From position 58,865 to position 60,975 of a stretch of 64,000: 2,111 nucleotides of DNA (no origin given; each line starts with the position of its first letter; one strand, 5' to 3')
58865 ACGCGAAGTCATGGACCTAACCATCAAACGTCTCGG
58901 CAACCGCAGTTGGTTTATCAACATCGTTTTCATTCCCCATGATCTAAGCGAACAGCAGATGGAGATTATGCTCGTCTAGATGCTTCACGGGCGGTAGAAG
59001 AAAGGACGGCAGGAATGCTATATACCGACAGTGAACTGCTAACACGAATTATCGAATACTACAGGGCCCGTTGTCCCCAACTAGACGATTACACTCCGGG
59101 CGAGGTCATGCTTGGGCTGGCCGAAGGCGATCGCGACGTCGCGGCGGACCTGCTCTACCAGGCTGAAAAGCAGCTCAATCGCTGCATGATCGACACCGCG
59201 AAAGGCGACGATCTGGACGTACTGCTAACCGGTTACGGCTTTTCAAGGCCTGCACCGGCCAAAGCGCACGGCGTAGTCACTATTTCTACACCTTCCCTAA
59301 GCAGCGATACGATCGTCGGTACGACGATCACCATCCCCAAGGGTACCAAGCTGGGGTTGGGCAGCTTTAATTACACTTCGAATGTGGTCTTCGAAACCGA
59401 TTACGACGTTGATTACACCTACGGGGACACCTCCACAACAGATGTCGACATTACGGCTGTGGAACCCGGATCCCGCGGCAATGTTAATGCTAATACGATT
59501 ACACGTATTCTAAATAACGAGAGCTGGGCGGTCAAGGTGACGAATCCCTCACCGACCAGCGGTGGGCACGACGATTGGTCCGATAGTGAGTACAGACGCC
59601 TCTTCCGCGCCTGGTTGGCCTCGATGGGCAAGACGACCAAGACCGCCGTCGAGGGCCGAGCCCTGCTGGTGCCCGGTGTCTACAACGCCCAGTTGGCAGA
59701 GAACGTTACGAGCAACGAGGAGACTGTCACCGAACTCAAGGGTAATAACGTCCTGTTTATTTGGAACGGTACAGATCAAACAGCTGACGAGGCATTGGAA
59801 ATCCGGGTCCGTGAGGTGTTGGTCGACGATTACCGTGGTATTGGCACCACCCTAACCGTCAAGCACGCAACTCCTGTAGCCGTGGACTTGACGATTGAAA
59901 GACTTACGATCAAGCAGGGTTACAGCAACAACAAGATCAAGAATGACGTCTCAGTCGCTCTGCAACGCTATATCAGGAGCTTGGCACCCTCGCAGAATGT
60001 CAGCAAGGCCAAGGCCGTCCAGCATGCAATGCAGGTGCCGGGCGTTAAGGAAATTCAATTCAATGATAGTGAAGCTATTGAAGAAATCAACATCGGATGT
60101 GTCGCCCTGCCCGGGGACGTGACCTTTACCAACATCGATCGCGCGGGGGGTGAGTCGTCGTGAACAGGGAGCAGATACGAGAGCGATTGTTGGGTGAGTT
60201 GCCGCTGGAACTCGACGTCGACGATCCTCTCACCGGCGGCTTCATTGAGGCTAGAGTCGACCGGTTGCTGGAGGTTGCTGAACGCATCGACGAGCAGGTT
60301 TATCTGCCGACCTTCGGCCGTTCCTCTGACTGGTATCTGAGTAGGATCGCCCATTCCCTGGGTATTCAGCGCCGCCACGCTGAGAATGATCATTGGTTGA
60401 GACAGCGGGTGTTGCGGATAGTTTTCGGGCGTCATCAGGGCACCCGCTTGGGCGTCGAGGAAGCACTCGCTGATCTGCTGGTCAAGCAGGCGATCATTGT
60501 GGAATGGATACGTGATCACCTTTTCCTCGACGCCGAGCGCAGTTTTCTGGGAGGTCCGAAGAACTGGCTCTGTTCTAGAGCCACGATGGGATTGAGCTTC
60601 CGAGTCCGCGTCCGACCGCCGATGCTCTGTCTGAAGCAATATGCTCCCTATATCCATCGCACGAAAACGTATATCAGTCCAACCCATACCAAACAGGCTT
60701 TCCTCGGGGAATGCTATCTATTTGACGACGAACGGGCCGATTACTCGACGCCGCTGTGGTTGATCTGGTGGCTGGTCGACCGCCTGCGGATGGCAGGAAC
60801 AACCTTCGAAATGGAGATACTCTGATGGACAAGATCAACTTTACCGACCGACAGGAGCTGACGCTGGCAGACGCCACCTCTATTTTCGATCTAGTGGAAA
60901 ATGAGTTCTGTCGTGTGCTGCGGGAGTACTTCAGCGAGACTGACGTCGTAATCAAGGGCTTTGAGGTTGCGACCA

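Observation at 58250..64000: Lower-GC phage-derived baseplate, tail-fibre and lysis module abutting ordinary host genes, with no sheath, tube or integrase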

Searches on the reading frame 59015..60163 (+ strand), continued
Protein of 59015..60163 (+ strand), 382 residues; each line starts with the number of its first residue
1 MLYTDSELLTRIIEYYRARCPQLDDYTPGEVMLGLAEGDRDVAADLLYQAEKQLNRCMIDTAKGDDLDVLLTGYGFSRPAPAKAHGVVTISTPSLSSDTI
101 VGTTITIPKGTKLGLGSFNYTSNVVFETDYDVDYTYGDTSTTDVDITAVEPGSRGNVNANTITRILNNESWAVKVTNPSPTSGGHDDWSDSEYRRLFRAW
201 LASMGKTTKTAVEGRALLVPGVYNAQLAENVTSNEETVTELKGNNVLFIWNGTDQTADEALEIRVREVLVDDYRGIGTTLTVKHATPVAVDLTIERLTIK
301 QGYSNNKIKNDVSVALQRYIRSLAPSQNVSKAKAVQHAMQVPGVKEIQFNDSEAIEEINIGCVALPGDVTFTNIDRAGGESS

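Call 71: get_annotated_region(hit=H10, flank=9000)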
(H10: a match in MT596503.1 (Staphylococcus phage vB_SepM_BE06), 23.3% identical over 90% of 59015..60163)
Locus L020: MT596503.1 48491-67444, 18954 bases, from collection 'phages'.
description: Staphylococcus virus BESEP6, complete genome.
organism: Staphylococcus phage vB_SepM_BE06 (NCBI taxid 2750278)
taxonomy: Viruses; Duplodnaviria; Heunggongvirae; Uroviricota; Caudoviricetes; Herelleviridae; Twortvirinae; Sepunavirus
host: Staphylococcus epidermidis F12; source: -; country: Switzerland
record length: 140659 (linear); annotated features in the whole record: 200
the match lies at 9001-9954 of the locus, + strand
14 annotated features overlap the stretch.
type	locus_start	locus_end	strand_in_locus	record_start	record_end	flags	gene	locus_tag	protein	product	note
CDS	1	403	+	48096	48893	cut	-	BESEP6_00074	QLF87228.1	lytic transglycosylase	-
CDS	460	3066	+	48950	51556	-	-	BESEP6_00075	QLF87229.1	amidase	-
CDS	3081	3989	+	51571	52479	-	-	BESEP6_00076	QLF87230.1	endopeptidase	-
CDS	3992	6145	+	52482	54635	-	-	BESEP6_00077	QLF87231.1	chromosome segregation protein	-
CDS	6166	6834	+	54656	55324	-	-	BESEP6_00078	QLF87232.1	replication protein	-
CDS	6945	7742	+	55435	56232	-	-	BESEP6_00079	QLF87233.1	hypothetical protein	-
CDS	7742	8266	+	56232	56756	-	-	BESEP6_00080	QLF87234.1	hypothetical protein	-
CDS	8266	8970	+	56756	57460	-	-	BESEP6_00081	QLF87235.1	baseplate wedge subunit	-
CDS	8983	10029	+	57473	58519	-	-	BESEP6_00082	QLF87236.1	baseplate J-like protein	-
CDS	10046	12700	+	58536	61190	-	-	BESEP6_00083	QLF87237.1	hypothetical protein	-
CDS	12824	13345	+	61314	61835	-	-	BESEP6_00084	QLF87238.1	baseplate protein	-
CDS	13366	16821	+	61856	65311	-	-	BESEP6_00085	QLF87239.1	tail protein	-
CDS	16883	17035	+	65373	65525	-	-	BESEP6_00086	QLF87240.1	hypothetical protein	-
CDS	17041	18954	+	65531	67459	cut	-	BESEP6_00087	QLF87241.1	hypothetical protein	-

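Call 72: search_protein_families(library=phrogs, proteins=[L001:171-590:+, L001:694-2880:+, L001:3245-4246:+, L001:4243-5286:+, L001:5698-6180:+, L001:6180-6398:+, L001:6398-6760:+, L001:6760-6930:+, L001:8026-8691:+, L001:8691-9719:+], max_evalue=0.001)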
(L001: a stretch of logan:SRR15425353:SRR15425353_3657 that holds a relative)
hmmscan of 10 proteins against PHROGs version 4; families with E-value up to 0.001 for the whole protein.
L001:171-590:+ (139 aa): 0 families

L001:694-2880:+ (728 aa): 13 families
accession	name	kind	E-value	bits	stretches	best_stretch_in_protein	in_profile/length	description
phrog_28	-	tail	1.8e-28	100.6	1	24-466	213-665/1228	tail length tape measure protein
phrog_1533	-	tail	6.3e-21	74.7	1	106-470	279-664/1688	tail length tape measure protein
phrog_991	-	tail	9.7e-19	67.5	1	37-480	254-669/1966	tail length tape measure protein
phrog_58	-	tail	3.9e-12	46.4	1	25-470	257-642/1544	tail length tape measure protein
phrog_1293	-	tail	8e-10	38.2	1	82-364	191-474/1424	tail length tape measure protein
phrog_1272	-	tail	1.5e-09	37.1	1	25-470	210-668/1606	tail length tape measure protein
phrog_38390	-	tail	8e-08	31.8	1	77-240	57-222/1029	tail length tape measure protein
phrog_167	-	tail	1.6e-07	30.4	1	18-472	218-716/1555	tail length tape measure protein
phrog_28420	-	tail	1.3e-06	27.8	1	54-376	35-340/906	tail length tape measure protein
phrog_4704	-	tail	1.7e-06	28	1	101-393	240-526/625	tail length tape measure protein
phrog_9696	-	tail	6.6e-06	25.1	1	106-376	107-349/1415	tail length tape measure protein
phrog_22073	-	unknown function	0.00027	22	0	158-214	66-122/126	-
phrog_19166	-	unknown function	0.0004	20.9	0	1-224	1-215/255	-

L001:3245-4246:+ (333 aa): 6 families
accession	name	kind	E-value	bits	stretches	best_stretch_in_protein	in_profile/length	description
phrog_21362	-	unknown function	2.8e-16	60.5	1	28-330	23-311/321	-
phrog_975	-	tail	1.6e-07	31.7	1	282-315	6-39/238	baseplate protein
phrog_380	-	lysis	6.5e-07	29.7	1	281-330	184-237/309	endolysin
phrog_76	-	tail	0.00013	22.8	1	40-87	60-105/272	tail protein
phrog_21966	-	unknown function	0.00025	22.1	1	283-328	97-145/146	-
phrog_28233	-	unknown function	0.00099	20.1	0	291-320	14-43/69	-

L001:4243-5286:+ (347 aa): 4 families
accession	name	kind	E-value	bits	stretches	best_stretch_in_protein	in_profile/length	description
phrog_52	-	tail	2.5e-29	103.7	1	5-340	192-513/677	tail protein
phrog_12925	-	tail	1.1e-06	29.6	1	208-338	84-215/227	tail protein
phrog_20686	-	unknown function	5.6e-05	24.4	1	266-338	29-101/135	-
phrog_177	-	tail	0.00071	19.5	0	88-342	146-410/623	baseplate hub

L001:5698-6180:+ (160 aa): 1 family
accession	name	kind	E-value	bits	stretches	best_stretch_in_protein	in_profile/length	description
phrog_6142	-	tail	3.4e-08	34.6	1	3-75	18-93/165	baseplate assembly protein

L001:6180-6398:+ (72 aa): 0 families

L001:6398-6760:+ (120 aa): 1 family
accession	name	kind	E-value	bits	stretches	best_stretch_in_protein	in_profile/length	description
phrog_120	-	tail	9.2e-05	23.4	1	33-115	89-171/303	baseplate wedge subunit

L001:6760-6930:+ (56 aa): 0 families

L001:8026-8691:+ (221 aa): 2 families
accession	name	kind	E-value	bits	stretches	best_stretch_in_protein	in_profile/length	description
phrog_1160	-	tail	7.9e-05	22.6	1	10-119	18-133/528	baseplate protein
phrog_7378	-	tail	9.2e-05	22.1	1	50-108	58-115/736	baseplate protein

L001:8691-9719:+ (342 aa): 6 families
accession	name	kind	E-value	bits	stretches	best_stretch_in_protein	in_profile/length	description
phrog_892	-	tail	1.8e-09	37.7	1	182-241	349-406/782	tail fiber protein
phrog_3398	-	head and packaging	4.5e-07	30.5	0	140-192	120-166/359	virion structural protein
phrog_28766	-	tail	2.2e-06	27.3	1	182-240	140-196/472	tail fiber protein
phrog_9534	-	head and packaging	3.2e-06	28.1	1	140-193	98-149/303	head protein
phrog_13518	-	unknown function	5.5e-05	22.4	1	180-239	204-268/1230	-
phrog_21412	-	tail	0.0005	18.9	1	198-240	209-251/1452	tail fiber protein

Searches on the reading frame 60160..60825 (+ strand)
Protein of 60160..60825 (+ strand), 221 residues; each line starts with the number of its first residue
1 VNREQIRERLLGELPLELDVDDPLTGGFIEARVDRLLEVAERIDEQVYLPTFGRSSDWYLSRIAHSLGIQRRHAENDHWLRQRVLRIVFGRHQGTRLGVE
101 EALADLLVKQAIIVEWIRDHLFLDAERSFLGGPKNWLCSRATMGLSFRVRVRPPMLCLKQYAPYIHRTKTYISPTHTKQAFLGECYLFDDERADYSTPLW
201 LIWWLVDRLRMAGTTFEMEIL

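Call 3: search_protein_families(library=pfam, proteins=[window:60160-60825:+], max_evalue=0.1)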
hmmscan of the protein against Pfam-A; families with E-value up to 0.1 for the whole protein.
window:60160-60825:+ (221 aa): 1 family
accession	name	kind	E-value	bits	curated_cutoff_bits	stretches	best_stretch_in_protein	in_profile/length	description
PF09684.15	Tail_P2_I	-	0.0036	17.6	20.6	1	39-119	15-100/139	Phage tail protein (Tail_P2_I)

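Call 4: search_protein_families(library=phrogs, proteins=[window:60160-60825:+], max_evalue=0.1)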
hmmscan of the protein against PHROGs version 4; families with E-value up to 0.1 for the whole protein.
window:60160-60825:+ (221 aa): 1 family
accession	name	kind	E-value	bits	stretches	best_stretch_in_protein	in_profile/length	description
phrog_26379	-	unknown function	0.071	13.9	0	67-118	73-123/219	-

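Call 36: search_protein_families(library=ncbifam, proteins=[window:60160-60825:+], max_evalue=0.1)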
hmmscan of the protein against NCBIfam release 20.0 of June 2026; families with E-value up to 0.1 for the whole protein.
window:60160-60825:+ (221 aa): 0 families

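Call 43: search_solved_structures(query=A3, max_evalue=10)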
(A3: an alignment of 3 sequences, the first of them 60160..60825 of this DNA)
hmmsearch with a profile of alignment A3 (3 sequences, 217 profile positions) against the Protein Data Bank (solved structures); distinct sequences matched with E-value up to 10: 3.
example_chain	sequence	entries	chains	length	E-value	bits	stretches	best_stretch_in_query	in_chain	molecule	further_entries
9euf_H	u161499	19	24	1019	0.021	17.8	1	30-114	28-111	TmpF | ORF63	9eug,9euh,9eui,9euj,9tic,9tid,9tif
9euk_D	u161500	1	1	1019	0.021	17.8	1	30-114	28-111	TmpF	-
9lif_A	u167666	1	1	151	0.58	13.1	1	48-115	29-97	Aciniform spidroin 1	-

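Call 52: search_protein_families(library=padloc, proteins=[window:60160-60825:+], max_evalue=0.01)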
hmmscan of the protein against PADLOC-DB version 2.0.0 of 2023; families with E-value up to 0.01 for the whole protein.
window:60160-60825:+ (221 aa): 0 families

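Call 67: predict_structure(protein=window:60160-60825:+)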
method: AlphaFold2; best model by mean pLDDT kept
length: 221 residues; sequences in the alignment: 1
mean_pLDDT: 42.9   pTM: 0.34
mean pLDDT of the five models: 42.9, 35.4, 34.6, 33.6, 32.8
residues with pLDDT >= 90: 0; 70-90: 2; 50-70: 71; < 50: 148
segments of 3 or more residues with pLDDT < 50: 23-28, 43-54, 66-78, 108-205, 207-221
pLDDT, mean of each block of 10 residues (from residue 1): 62 52 49 56 45 49 48 47 55 54 52 33 29 27 32 34 34 31 34 37 47 39 37
secondary structure, 60 per line:
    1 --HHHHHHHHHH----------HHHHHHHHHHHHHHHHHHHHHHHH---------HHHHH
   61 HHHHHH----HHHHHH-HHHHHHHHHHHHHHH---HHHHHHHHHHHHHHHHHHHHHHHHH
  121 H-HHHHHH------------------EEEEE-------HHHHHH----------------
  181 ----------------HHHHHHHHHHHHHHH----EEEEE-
elements in order: H3-12 H23-46 H56-66 H71-76 H78-92 H96-121 H123-128 E147-151 H159-164 H197-211 E216-220

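Call 68: search_protein_representatives(protein=window:60160-60825:+)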
Query: 221 residues. Proteins with E-value up to 0.001 (for the whole library): 4; up to 1e-10: 3; up to 1e-30: 2. The best 4 are listed.
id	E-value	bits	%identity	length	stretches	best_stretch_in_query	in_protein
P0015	2.3e-141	485.4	100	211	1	11-221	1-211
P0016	1.1e-55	205.1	51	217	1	2-221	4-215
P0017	1.7e-23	99.8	42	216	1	49-221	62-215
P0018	2.9e-06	43.5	39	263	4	128-169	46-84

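Call 70: search_protein_families(library=pfam, proteins=[P0016, P0017, P0018], max_evalue=0.1)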
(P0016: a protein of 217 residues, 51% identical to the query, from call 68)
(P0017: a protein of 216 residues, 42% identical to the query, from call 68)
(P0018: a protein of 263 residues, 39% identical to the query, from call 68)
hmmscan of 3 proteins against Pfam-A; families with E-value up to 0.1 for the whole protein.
P0016 (217 aa): 0 families

P0017 (216 aa): 0 families

P0018 (263 aa): 3 families
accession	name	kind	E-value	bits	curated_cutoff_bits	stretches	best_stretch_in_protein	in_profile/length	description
PF17693.6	DUF5539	-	1.6e-06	28.3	25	0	207-241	132-166/251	Family of unknown function (DUF5539)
PF21295.2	Bact_transglu_N_2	-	4.8e-06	27.3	27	0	160-199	37-76/101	Bacterial transglutaminase, N-terminal domain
PF04194.18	PDCD2_C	-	4.1e-05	23.9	30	0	41-75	33-67/111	Programmed cell death protein 2, C-terminal putative domain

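Call 87: find_related_loci(query=A3, collection=viral_contigs, flank=10000)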
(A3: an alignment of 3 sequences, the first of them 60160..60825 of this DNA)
Query A3 (221 aa) in viral_contigs; peptide patterns used: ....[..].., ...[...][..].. (x = any residue, [..] = any of these).
146 stretches matched a pattern, but none encodes a relative of the query by tblastn (E <= 1e-3).
